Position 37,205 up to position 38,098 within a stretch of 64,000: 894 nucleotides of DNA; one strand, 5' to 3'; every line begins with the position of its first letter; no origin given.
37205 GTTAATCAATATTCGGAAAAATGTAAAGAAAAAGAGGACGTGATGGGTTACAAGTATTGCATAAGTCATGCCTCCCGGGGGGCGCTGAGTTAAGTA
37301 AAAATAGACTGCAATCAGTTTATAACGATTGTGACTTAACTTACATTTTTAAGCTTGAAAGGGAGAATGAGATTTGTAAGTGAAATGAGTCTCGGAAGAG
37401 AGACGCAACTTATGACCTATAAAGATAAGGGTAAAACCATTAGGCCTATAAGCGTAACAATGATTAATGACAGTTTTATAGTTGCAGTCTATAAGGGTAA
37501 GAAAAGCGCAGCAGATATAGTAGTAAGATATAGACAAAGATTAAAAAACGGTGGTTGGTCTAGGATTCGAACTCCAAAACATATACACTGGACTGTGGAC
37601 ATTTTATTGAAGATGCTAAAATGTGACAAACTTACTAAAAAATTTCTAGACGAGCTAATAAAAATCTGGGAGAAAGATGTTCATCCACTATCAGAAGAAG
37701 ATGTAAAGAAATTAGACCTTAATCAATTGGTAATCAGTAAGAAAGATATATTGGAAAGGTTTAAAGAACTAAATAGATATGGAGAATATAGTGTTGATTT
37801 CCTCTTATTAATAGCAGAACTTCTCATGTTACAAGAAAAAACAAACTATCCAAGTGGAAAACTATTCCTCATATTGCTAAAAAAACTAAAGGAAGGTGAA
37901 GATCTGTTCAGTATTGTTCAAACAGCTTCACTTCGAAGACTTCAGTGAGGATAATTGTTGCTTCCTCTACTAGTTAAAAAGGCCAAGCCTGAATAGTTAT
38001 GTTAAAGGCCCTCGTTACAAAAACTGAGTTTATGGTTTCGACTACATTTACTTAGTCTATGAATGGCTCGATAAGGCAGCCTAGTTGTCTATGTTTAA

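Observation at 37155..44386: Two low-GC defense islets interleaved with three tRNA genes (Ile, Asp, Tyr)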

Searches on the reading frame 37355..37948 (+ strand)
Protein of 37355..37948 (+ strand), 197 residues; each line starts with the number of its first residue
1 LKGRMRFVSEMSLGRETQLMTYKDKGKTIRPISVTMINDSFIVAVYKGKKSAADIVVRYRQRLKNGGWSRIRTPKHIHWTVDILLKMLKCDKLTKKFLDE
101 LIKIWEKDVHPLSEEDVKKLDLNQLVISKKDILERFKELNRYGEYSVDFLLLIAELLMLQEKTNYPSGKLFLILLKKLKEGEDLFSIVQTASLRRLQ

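Call 8: search_protein_families(library=pfam, proteins=[window:37355-37948:+], max_evalue=0.01)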
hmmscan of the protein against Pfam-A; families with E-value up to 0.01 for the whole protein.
window:37355-37948:+ (197 aa): 0 families

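Call 9: search_protein_families(library=padloc, proteins=[window:37355-37948:+], max_evalue=0.01)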
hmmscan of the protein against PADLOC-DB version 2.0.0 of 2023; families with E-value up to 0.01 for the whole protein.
window:37355-37948:+ (197 aa): 0 families

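Call 41: search_protein_representatives(protein=window:37367-37945:+)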
Query: 193 residues. Proteins with E-value up to 0.001 (for the whole library): 245; up to 1e-10: 121; up to 1e-30: 7. The best 150 are listed.
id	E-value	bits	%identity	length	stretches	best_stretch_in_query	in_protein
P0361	3.0e-52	193.5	54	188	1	15-189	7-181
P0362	9.3e-41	156.0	49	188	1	17-190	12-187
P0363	3.3e-38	147.8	42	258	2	23-189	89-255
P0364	1.3e-31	126.2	42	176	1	16-189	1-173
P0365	2.5e-31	125.3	41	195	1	18-186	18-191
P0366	3.1e-31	125.0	44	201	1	23-191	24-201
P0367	9.0e-31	123.5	49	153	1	23-154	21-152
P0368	2.3e-30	122.2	43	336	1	28-188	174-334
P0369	5.6e-29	117.7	35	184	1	18-188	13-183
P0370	6.3e-28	114.2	38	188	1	17-187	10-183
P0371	6.6e-28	114.2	38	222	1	12-188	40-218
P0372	1.4e-27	113.1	55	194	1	13-109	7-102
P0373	7.9e-27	110.7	41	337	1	21-188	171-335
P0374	8.2e-27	110.6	39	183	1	25-187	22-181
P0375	1.2e-26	110.1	42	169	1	33-190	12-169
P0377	1.2e-25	106.8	38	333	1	28-189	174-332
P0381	4.4e-25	105.0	37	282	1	26-191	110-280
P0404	4.3e-21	92.0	36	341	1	28-189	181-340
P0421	9.1e-19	84.4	35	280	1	19-190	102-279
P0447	1.6e-15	73.8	37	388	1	32-187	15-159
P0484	1.5e-10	57.6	30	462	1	22-188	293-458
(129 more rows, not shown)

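Call 42: search_protein_families(library=pfam, proteins=[P0363, P0368, P0373, P0377, P0381, P0404, P0484, P0447, P0361, P0421], max_evalue=0.01)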
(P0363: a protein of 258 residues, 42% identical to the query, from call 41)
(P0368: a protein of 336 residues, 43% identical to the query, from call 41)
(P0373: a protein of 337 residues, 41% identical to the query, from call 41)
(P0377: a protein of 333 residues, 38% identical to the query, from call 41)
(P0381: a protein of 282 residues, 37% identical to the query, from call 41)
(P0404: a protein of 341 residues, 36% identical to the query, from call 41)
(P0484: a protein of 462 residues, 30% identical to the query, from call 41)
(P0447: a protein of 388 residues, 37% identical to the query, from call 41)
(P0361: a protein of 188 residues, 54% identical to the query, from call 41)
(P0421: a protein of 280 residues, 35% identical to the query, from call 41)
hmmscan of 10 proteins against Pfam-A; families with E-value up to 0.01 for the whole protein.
P0363 (258 aa): 0 families

P0368 (336 aa): 0 families

P0373 (337 aa): 0 families

P0377 (333 aa): 0 families

P0381 (282 aa): 0 families

P0404 (341 aa): 1 family
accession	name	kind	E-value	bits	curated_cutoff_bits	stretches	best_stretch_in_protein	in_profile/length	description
PF00618.25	RasGEF_N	-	0.0099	16.5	28.3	0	59-94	28-63/106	RasGEF N-terminal motif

P0484 (462 aa): 1 family
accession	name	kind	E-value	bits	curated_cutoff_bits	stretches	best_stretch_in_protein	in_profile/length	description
PF02086.21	MethyltransfD12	-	7.3e-59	200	22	1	12-256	1-250/253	D12 class N6 adenine-specific DNA methyltransferase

P0447 (388 aa): 2 families
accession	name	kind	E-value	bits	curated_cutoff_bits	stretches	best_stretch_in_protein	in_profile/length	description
PF13676.11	TIR_2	-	1.6e-17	64.6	28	1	184-303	1-119/122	TIR domain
PF01582.25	TIR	-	0.0017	18.6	21.3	1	182-274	2-93/179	TIR domain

P0361 (188 aa): 0 families

P0421 (280 aa): 0 families

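Call 44: search_protein_families(library=ncbifam, proteins=[window:37367-37945:+], max_evalue=0.01)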
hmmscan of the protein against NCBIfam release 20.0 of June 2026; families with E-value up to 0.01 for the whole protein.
window:37367-37945:+ (193 aa): 0 families

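Call 45: search_protein_families(library=padloc, proteins=[P0484, P0447, P0368], max_evalue=0.01)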
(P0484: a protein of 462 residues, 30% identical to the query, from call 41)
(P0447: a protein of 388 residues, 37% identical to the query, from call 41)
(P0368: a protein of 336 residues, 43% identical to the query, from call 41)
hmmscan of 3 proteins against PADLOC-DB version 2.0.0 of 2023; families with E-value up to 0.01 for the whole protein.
P0484 (462 aa): 22 families
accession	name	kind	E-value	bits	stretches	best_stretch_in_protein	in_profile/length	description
PDLC03294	MTase_II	-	3.2e-89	297.2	1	8-277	6-271/272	Type II methyltransferase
PDLC03735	oMTase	-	4.9e-78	260.4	1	8-278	9-283/284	orphan methyltransferase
PDLC03729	oMTase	-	6.8e-60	200.9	1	8-276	6-268/275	orphan methyltransferase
PDLC03261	MTase_II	-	1.1e-59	200.4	1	8-282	26-291/643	Type II methyltransferase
PDLC03266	MTase_II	-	1.1e-57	193.7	1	2-255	10-260/285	Type II methyltransferase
PDLC03247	MTase_II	-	1.3e-35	121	1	9-285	5-273/282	Type II methyltransferase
PDLC03344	MTase_II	-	3e-27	93.4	1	8-155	5-149/154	Type II methyltransferase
PDLC03264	MTase_II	-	8.1e-25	85.7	1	4-276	9-282/306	Type II methyltransferase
PDLC03383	MTase_II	-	1e-22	79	1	9-237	21-262/318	Type II methyltransferase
PDLC03717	oMTase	-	1.5e-20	71.7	1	9-198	5-189/285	orphan methyltransferase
PDLC03302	MTase_II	-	6.2e-18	62.9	1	8-194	361-543/626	Type II methyltransferase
PDLC03253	MTase_II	-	4.4e-14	50.8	1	10-196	7-183/253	Type II methyltransferase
PDLC03722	oMTase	-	4.9e-14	50.7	1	9-237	4-213/259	orphan methyltransferase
PDLC03287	MTase_II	-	6.8e-13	46.3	1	10-277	367-641/646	Type II methyltransferase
PDLC03292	MTase_II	-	2.9e-12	43.6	1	124-236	553-664/722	Type II methyltransferase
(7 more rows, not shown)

P0447 (388 aa): 5 families
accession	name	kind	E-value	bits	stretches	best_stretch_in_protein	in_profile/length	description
PDLC05062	PDC-S66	-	4.7e-16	57.1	1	173-273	140-238/282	-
PDLC00417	ThsB1|ThsB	-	3.9e-09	34.4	1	152-279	139-262/303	TIR-like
PDLC03957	bSEFIR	-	1e-05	23.5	1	183-296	40-165/412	-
PDLC02962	RT-TIR_XII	-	0.0003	17.8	1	175-269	339-431/478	single gene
PDLC02961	RT-TIR_XII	-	0.0016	15.5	1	173-278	339-438/475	single gene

P0368 (336 aa): 0 families

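Call 46: search_protein_families(library=phrogs, proteins=[window:37367-37945:+, P0368], max_evalue=0.01)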
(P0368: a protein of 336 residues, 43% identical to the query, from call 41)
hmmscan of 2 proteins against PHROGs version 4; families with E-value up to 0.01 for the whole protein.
window:37367-37945:+ (193 aa): 0 families

P0368 (336 aa): 0 families

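Call 49: search_dna_similar(query=window:37367-37945:+, collection=plasmids, mode=protein, max_evalue=0.001, max_rows=20)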
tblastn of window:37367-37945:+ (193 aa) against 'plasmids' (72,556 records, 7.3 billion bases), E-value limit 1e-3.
No match.

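Call 50: search_dna_similar(query=window:37367-37945:+, collection=phages, mode=protein, max_evalue=0.001, max_rows=20)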
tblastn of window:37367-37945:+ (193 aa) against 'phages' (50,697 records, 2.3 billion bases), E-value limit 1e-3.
No match.

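Call 57: predict_structure(alignment_id=A1)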
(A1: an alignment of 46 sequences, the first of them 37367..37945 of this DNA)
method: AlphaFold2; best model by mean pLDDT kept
length: 193 residues; sequences in the alignment: 46
mean_pLDDT: 94.3   pTM: 0.89
mean pLDDT of the five models: 94.3, 93.7, 93.7, 93.3, 93.2
residues with pLDDT >= 90: 175; 70-90: 7; 50-70: 10; < 50: 1
segments of 3 or more residues with pLDDT < 50: none
pLDDT, mean of each block of 10 residues (from residue 1): 60 93 97 97 98 98 97 97 98 98 98 97 97 98 98 97 95 97 93 60
secondary structure, 60 per line:
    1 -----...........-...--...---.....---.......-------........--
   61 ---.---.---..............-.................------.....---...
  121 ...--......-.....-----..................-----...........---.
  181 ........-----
elements in order: H6-16 E18-20 E23-25 E29-33 E37-43 E51-58 H72-85 H87-103 H110-114 H118-123 H126-131 H133-137 H143-160 H166-176 H180-188

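Call 61: fold_search(model_id=the predicted structure, library=pdb)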
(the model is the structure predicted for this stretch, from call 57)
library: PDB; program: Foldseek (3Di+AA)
matches with E <= 10: 391; with E <= 0.001: 0
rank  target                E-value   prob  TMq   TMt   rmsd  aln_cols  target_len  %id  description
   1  9vrr_B                2.1e-01  0.09  0.16  0.12  15.7       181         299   12  Crystal structure of human PTPN2 with inhibitor WS3 (released 2025-12-17)
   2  8oek                  3.2e-01  0.11  0.19  0.12  16.3       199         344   11  Crystal structure of the HormR-GAIN domains of adhesion GPCR ADGRB2 (BAI2) in the uncleaved state (released 2023-05-31)
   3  9hq1_A                4.3e-01  0.69  0.20  0.10   4.5        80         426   11  XusB lipoprotein bound to ferric salmochelin (released 2025-09-17)
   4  3qcd                  4.5e-01  0.06  0.14  0.10  16.1       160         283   12  Human receptor protein tyrosine phosphatase gamma, domain 1, in complex with vanadate, trigonal crystal form (released 2011-12-28)
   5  3qcj                  4.8e-01  0.05  0.14  0.10  16.4       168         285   12  Human receptor protein tyrosine phosphatase gamma, domain 1, in complex with 5-[({3-[(3,4-dichlorobenzyl)sulfanyl]thioph (released 2011-12-28)
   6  9hq1_B                5.3e-01  0.63  0.21  0.10   4.6        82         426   10  XusB lipoprotein bound to ferric salmochelin (released 2025-09-17)
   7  2ya7_A                5.6e-01  0.16  0.14  0.07   7.4        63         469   16  Crystal structure of Streptococcus pneumoniae NanA (TIGR4) in complex with Zanamivir (released 2011-04-27)
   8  7vba_B                6.0e-01  0.04  0.15  0.04  20.5       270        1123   10  Structure of the pre state human RNA Polymerase I Elongation Complex (released 2022-02-16)
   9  5trc_B                6.7e-01  0.07  0.16  0.09  16.7       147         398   15  Crystal structure of phosphorylated AC3-AC5 domains of yeast acetyl-CoA carboxylase (released 2016-12-07)
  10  4gl6_A                7.5e-01  0.06  0.20  0.17  19.1       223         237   14  Crystal structure of a DUF5037 family protein (RUMGNA_01148) from Ruminococcus gnavus ATCC 29149 at 2.55 A resolution (released 2012-10-03)
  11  9vrs_B                7.5e-01  0.06  0.18  0.13  15.5       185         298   11  Crystal structure of human PTPN2 with inhibitor WS19 (released 2025-12-17)
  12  7oba_B                7.5e-01  0.05  0.16  0.04  17.5       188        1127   13  Cryo-EM structure of human RNA Polymerase I in complex with RRN3 (released 2021-12-08)
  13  3fcz_A                9.4e-01  0.25  0.18  0.16  10.2        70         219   16  Adaptive protein evolution grants organismal fitness by improving catalysis and flexibility (released 2008-12-09)
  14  9gcz_A                9.9e-01  0.38  0.17  0.08   3.3        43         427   16  XusB lipoprotein bound to ferric enterobactin (released 2025-08-13)
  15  2ya4_A                9.9e-01  0.15  0.14  0.07   5.1        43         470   19  Crystal structure of Streptococcus pneumoniae NanA (TIGR4) (released 2011-04-27)
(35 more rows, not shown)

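Call 65: fold_search(model_id=the predicted structure, library=viral)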
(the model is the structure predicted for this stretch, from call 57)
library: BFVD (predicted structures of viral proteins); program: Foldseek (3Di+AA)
matches with E <= 10: 595; with E <= 0.001: 0
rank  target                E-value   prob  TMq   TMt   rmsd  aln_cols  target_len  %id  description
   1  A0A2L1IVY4            5.0e-03  0.80  0.30  0.29  14.8       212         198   16  Uncharacterized protein [Streptomyces phage BillNye]
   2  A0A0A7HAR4            1.6e-01  0.14  0.15  0.14  13.1       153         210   13  Uncharacterized protein [Arthrobacter phage vB_ArtM-ArV1]
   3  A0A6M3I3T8            1.6e-01  0.11  0.18  0.13  15.4       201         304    9  (no name in the UniProt tables at hand)
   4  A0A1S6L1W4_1          1.7e-01  0.96  0.19  0.05   2.2        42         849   17  (no name in the UniProt tables at hand)
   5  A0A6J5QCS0            1.8e-01  0.07  0.14  0.10  21.9       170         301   18  PD-(D/E)XK nuclease superfamily [uncultured Caudovirales phage]
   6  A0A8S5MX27            2.3e-01  0.08  0.12  0.15  17.3       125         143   11  DNA polymerase epsilon subunit 2 [Siphoviridae sp. ctsBB38]
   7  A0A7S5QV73            2.7e-01  0.11  0.16  0.20  15.0       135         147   10  (no name in the UniProt tables at hand)
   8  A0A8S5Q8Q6            2.8e-01  0.09  0.19  0.15  15.9       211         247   15  Uncharacterized protein [Siphoviridae sp. ctdVv30]
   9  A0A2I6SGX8            2.8e-01  0.06  0.14  0.14  18.2       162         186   15  Putative tyrosine phosphatase 1 [Microplitis mediator bracovirus]
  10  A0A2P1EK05            3.2e-01  0.33  0.16  0.05   9.1        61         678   16  (no name in the UniProt tables at hand)
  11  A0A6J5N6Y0            3.3e-01  0.51  0.18  0.35   4.4        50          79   20  Uncharacterized protein [uncultured Caudovirales phage]
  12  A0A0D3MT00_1          3.7e-01  0.08  0.20  0.04  34.5       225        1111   13  Tail tape measure protein [Lactococcus phage WRP3]
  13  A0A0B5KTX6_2          4.2e-01  0.07  0.17  0.04  17.1       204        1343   10  RNA-directed RNA polymerase L [Xinzhou Spider Virus]
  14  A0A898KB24            4.4e-01  0.09  0.19  0.19  16.0       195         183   11  (no name in the UniProt tables at hand)
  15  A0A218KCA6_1          4.7e-01  0.07  0.16  0.04  22.5       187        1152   12  Putative tail tape measure protein [Bacillus phage PBC2]
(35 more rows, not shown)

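Call 66: search_solved_structures(query=A1, max_evalue=1)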
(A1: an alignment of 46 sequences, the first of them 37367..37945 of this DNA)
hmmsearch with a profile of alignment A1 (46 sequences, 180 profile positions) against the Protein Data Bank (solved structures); distinct sequences matched with E-value up to 1: 4.
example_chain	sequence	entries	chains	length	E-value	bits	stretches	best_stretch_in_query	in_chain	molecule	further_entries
8d41_A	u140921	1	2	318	0.42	13.8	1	20-89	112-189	Coatomer subunit beta'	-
2rmo_A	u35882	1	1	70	0.7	13.1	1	136-179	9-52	Spectrin alpha chain, brain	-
9sa4_A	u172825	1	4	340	0.7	13.1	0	47-122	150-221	CD-NTase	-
9sa5_A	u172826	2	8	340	0.8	12.9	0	46-122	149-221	CD-NTase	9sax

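Call 67: find_encoding_contigs(protein=P0361, flank=6000, max_places=4)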
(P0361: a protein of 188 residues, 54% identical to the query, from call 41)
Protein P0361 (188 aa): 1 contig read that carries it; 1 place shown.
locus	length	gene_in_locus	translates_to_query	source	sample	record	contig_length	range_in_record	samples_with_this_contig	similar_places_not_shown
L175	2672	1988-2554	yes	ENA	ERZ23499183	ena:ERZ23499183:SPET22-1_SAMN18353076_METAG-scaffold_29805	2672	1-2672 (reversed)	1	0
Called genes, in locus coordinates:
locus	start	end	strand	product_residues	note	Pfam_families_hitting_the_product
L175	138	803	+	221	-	PF01726:LexA_DNA_bind, PF00717:Peptidase_S24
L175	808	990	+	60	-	-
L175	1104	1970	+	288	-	PF02086:MethyltransfD12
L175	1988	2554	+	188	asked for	-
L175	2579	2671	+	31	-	?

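Call 68: list_cluster_members(proteins=[P0362, P0363, P0364, P0365, P0366, P0368, P0369, P0370, P0484, P0447])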
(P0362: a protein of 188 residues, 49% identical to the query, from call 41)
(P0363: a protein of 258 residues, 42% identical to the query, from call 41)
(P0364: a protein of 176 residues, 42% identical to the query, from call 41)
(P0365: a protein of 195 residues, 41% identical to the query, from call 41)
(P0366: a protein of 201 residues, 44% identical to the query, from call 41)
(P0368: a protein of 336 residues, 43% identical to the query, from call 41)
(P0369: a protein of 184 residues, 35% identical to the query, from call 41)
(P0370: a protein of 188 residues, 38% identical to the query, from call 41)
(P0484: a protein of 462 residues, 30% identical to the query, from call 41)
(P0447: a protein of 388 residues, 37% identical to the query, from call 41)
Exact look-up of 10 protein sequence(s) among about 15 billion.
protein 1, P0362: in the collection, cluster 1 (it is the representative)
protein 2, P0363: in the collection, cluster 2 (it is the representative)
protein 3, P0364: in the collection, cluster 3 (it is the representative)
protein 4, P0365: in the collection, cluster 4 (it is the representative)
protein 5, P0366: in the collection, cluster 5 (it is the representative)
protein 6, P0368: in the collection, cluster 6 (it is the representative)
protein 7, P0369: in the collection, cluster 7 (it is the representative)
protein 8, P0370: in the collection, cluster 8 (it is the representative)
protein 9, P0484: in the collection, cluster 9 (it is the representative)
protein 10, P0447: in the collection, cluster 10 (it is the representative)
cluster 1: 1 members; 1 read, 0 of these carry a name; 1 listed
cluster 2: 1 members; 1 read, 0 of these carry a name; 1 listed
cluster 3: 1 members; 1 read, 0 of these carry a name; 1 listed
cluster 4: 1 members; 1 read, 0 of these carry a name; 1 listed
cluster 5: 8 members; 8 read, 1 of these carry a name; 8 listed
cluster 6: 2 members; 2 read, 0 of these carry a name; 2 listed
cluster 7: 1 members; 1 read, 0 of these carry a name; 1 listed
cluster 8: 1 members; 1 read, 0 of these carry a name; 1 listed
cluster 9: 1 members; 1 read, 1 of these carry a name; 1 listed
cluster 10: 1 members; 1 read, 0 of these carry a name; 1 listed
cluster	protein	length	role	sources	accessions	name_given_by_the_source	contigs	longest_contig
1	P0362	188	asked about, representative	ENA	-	-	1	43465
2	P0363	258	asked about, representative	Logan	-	-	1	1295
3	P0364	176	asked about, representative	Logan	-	-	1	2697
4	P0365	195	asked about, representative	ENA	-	-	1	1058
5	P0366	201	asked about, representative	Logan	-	-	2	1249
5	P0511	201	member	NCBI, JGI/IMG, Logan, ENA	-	hypothetical protein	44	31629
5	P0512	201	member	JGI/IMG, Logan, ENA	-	-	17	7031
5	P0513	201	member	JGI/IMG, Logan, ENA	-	-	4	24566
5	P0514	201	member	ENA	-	-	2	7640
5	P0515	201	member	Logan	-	-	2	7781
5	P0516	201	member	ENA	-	-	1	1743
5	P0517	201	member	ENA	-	-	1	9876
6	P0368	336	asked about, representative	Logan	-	-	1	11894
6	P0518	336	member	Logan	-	-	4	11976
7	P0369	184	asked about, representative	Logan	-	-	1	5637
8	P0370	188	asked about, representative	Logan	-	-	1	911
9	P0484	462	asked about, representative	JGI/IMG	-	DNA adenine methylase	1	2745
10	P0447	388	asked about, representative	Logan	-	-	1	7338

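Call 69: find_encoding_contigs(protein=P0362, flank=6000, max_places=2)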
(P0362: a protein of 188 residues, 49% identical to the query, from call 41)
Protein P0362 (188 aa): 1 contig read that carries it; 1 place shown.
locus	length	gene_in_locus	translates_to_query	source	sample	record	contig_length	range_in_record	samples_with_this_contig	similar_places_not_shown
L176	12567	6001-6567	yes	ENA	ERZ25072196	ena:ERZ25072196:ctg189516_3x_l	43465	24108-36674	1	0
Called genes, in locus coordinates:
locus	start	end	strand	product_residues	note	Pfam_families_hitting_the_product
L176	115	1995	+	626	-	PF03797:Autotransporter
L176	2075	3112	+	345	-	PF01112:Asparaginase_2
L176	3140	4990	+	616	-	PF05960:DUF885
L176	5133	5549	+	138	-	PF01555:N6_N4_Mtase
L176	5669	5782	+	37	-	-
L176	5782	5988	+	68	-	PF01555:N6_N4_Mtase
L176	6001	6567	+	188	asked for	-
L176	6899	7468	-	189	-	PF01555:N6_N4_Mtase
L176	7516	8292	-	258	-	PF22515:DUF6996, PF22518:DUF6997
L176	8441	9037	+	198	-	PF13274:SocA_Panacea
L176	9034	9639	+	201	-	PF00132:Hexapep (weak), PF25084:LbH_EIF2B (faint), PF25087:GMPPB_C (faint), PF00132:Hexapep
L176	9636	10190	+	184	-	PF00378:ECH_1, PF16113:ECH_2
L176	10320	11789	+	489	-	PF02737:3HCDH_N, PF03446:NAD_binding_2 (faint), PF00725:3HCDH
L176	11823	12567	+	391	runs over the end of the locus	-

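Call 70: find_encoding_contigs(protein=P0511, flank=6000, max_places=4)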
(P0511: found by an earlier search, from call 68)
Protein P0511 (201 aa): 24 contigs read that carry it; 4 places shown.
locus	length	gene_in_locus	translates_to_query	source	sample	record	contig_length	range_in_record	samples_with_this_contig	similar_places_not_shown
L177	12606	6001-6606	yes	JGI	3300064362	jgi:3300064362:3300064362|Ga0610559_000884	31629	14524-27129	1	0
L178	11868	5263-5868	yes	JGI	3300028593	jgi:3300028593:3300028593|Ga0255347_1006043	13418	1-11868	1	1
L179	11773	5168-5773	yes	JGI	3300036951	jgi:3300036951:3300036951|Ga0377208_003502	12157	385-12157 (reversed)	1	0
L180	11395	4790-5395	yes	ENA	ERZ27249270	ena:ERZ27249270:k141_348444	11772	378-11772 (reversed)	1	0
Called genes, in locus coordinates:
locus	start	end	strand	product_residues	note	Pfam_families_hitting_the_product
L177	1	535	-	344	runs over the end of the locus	-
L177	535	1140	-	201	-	PF00440:TetR_N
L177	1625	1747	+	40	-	-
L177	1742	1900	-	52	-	-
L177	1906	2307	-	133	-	-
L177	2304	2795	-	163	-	-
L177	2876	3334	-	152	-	-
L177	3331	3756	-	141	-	PF00959:Phage_lysozyme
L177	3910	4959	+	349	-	PF04313:HSDR_N (faint), PF13588:HSDR_N_2 (weak)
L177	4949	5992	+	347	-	PF02086:MethyltransfD12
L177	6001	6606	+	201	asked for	-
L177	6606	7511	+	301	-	PF04556:DpnII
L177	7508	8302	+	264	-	PF13847:Methyltransf_31 (faint), PF01555:N6_N4_Mtase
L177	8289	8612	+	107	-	-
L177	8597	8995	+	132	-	-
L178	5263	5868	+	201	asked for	-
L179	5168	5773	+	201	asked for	-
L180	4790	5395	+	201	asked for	-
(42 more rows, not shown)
